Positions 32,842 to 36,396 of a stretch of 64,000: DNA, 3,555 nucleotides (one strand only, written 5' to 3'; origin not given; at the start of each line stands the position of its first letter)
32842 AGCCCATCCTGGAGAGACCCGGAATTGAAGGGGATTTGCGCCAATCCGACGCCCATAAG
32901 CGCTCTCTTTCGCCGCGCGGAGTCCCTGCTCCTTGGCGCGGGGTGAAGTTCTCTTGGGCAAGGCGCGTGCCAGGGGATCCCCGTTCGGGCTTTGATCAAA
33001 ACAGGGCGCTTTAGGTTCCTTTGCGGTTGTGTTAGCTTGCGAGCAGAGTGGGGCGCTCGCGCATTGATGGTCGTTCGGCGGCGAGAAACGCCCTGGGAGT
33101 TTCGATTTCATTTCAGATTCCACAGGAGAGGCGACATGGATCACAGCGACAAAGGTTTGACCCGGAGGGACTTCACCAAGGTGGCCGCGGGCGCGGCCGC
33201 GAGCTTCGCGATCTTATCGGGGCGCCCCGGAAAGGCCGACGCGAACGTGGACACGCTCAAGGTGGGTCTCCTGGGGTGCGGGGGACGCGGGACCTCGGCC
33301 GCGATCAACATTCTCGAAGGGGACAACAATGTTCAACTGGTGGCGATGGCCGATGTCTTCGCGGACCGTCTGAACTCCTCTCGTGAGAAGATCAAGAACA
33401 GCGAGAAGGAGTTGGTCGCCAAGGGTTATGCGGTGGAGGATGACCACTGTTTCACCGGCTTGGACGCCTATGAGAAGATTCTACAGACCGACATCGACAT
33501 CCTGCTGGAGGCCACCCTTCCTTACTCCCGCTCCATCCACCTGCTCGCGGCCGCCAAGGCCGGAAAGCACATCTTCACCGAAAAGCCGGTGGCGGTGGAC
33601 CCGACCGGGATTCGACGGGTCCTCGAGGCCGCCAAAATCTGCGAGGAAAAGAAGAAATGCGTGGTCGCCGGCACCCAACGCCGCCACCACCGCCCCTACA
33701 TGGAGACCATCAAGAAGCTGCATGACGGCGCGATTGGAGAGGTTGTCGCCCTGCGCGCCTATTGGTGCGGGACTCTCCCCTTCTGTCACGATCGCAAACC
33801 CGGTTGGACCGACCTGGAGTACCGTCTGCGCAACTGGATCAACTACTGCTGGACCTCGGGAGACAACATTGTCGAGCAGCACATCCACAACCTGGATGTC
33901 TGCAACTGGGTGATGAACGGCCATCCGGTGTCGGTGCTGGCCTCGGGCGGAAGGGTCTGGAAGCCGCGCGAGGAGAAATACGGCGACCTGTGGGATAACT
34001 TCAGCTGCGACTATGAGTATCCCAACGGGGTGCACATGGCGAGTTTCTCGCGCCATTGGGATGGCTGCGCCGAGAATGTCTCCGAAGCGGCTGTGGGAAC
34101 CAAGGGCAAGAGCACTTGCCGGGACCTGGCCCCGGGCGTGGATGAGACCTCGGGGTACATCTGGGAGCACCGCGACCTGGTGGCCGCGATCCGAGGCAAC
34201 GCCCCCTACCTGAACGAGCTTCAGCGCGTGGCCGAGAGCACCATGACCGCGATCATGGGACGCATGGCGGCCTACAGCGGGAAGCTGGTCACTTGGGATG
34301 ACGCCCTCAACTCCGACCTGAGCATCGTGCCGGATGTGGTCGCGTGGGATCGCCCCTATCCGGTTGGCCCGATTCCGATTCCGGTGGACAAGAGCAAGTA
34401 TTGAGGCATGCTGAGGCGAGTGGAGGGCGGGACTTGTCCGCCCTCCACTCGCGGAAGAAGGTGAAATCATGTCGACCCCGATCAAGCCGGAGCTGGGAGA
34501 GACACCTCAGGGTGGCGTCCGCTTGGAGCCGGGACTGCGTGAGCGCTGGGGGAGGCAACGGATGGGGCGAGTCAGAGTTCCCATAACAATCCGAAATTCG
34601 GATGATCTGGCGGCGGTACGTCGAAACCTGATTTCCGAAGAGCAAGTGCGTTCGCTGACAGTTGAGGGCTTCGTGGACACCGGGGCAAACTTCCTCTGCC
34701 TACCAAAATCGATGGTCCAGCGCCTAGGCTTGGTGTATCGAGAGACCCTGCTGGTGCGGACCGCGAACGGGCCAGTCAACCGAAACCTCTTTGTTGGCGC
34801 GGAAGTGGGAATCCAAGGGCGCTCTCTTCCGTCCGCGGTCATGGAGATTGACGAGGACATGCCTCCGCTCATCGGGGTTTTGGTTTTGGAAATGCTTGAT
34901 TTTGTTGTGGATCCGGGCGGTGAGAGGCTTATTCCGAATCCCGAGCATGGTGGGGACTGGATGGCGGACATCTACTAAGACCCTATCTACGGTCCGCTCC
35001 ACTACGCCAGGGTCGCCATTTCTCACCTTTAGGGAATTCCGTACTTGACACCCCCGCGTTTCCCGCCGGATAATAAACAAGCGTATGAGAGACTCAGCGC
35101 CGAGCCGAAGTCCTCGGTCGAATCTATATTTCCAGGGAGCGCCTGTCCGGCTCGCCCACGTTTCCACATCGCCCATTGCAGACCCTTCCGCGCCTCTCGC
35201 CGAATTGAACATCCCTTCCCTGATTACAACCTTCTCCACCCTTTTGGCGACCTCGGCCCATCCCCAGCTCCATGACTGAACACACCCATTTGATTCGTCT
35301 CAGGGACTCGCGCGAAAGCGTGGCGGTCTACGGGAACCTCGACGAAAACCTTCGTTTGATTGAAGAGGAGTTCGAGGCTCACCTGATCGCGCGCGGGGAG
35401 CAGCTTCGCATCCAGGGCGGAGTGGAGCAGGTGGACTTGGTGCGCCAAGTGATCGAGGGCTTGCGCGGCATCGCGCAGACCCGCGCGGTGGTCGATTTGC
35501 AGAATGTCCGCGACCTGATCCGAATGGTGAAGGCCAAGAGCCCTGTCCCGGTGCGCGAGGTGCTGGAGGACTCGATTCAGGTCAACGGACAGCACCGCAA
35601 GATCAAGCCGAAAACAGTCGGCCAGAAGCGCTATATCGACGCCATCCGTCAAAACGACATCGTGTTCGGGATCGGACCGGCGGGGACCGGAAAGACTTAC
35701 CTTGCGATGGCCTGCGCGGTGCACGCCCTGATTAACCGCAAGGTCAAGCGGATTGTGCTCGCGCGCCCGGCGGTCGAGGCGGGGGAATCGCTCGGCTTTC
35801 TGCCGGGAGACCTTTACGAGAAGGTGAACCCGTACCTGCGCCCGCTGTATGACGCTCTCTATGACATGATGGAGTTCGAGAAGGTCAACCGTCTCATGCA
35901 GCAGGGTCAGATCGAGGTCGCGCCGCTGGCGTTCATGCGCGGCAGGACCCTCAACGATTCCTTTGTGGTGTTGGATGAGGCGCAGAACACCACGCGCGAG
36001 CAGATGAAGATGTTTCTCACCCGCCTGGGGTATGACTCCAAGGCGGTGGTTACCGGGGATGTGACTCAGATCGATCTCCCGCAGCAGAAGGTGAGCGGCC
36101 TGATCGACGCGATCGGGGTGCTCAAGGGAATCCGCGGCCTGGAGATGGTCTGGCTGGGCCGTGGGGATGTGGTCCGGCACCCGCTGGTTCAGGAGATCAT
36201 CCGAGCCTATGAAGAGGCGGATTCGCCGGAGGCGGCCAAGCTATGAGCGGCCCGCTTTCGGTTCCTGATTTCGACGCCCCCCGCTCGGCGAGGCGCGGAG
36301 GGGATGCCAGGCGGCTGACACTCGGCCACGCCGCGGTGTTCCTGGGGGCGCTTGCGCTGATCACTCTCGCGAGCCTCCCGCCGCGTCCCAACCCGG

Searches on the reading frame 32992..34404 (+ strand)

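Call 70: search_protein_families(library=pfam, proteins=[window:32992-34404:+], max_evalue=0.0001)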
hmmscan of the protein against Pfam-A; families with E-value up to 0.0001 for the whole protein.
window:32992-34404:+ (470 aa): 2 families
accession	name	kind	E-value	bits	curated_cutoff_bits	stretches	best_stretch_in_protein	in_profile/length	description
PF01408.29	GFO_IDH_MocA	-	2.2e-09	38.4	24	1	89-215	1-110/120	Oxidoreductase family, NAD-binding Rossmann fold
PF22725.1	GFO_IDH_MocA_C3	-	5.3e-08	33.3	27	1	242-350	7-99/124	GFO/IDH/MocA C-terminal domain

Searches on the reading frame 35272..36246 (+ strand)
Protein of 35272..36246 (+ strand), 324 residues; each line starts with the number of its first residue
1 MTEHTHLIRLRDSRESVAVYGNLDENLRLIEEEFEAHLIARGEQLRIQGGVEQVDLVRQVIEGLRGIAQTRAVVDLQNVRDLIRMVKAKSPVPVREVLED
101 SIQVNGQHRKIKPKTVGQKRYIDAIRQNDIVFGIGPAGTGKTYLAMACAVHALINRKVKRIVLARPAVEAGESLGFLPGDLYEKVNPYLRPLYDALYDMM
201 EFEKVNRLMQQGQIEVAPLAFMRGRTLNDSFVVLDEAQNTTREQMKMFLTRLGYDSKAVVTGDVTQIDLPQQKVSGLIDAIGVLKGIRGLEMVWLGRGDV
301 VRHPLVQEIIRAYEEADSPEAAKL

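Call 70: search_protein_families(library=pfam, proteins=[window:35272-36246:+], max_evalue=0.0001)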
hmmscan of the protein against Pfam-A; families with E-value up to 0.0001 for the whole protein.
window:35272-36246:+ (324 aa): 5 families
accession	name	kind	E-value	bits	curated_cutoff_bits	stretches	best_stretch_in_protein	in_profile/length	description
PF02562.22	PhoH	-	6.8e-98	326.6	27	1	110-314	1-205/205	PhoH-like protein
PF13604.12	AAA_30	-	3.4e-07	30.6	27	1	116-267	4-128/191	AAA domain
PF13245.12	AAA_19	-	3.8e-07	30.8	25.1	1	118-267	1-129/134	AAA domain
PF01695.23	IstB_IS21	-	7.2e-06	26.1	24.1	1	77-156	47-118/238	IstB-like ATP binding protein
PF00270.35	DEAD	-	4.3e-05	23.8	26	0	117-163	3-51/167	DEAD/DEAH box helicase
